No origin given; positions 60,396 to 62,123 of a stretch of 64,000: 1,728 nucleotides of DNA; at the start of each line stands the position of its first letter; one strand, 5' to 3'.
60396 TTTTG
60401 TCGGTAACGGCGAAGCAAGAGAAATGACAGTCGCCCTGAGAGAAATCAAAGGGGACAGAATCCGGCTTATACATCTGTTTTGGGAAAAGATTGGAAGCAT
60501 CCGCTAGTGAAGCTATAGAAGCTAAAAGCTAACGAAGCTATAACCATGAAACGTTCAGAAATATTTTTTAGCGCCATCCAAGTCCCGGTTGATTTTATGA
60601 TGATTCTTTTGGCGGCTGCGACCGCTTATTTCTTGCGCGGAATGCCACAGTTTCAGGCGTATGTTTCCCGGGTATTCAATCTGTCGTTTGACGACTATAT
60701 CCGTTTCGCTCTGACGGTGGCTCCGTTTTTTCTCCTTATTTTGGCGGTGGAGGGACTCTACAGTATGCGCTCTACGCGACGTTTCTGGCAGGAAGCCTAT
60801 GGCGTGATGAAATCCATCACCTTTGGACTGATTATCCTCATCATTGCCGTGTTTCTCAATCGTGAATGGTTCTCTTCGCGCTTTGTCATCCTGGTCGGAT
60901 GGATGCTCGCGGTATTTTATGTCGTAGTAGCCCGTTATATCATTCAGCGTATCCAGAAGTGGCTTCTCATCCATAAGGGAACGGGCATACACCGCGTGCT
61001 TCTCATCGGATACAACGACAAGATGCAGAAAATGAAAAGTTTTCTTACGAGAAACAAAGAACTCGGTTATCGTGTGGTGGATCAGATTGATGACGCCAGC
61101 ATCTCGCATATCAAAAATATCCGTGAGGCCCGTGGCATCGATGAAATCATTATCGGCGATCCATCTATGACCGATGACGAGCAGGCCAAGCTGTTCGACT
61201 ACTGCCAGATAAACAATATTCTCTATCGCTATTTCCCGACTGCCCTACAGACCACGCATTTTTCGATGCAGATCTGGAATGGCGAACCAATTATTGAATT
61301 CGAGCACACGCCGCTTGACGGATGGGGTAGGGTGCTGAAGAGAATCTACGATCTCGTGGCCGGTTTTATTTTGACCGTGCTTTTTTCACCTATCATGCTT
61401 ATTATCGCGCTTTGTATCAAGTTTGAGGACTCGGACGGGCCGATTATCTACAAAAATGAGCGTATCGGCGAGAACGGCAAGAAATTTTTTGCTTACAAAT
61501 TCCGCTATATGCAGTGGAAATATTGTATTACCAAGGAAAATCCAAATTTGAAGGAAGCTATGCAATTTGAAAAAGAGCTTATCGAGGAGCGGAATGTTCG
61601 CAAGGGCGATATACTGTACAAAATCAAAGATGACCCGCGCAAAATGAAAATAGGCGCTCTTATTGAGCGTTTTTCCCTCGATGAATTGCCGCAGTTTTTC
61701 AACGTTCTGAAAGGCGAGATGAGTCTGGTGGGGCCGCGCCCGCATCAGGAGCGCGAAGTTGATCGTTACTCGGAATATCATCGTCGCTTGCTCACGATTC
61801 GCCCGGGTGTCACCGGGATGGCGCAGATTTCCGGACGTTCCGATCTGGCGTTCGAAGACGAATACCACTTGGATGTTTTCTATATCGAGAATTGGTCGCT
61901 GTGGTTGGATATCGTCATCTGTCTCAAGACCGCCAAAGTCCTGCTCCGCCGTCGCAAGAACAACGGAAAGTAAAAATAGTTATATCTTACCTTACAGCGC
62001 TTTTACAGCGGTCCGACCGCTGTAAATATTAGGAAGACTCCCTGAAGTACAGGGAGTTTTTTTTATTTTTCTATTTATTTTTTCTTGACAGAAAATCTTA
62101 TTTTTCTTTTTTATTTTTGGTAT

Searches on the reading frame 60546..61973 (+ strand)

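Call 8: search_protein_families(library=pfam, proteins=[window:60546-61973:+], max_evalue=0.001)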
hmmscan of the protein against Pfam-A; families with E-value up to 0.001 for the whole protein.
window:60546-61973:+ (475 aa): 2 families
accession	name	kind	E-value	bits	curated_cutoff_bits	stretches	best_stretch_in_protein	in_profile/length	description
PF02397.22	Bac_transf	-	3.2e-58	196.6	27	1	265-467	1-178/179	Bacterial sugar transferase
PF13727.12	CoA_binding_3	-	3.3e-08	34.2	25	1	69-185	3-114/175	CoA-binding domain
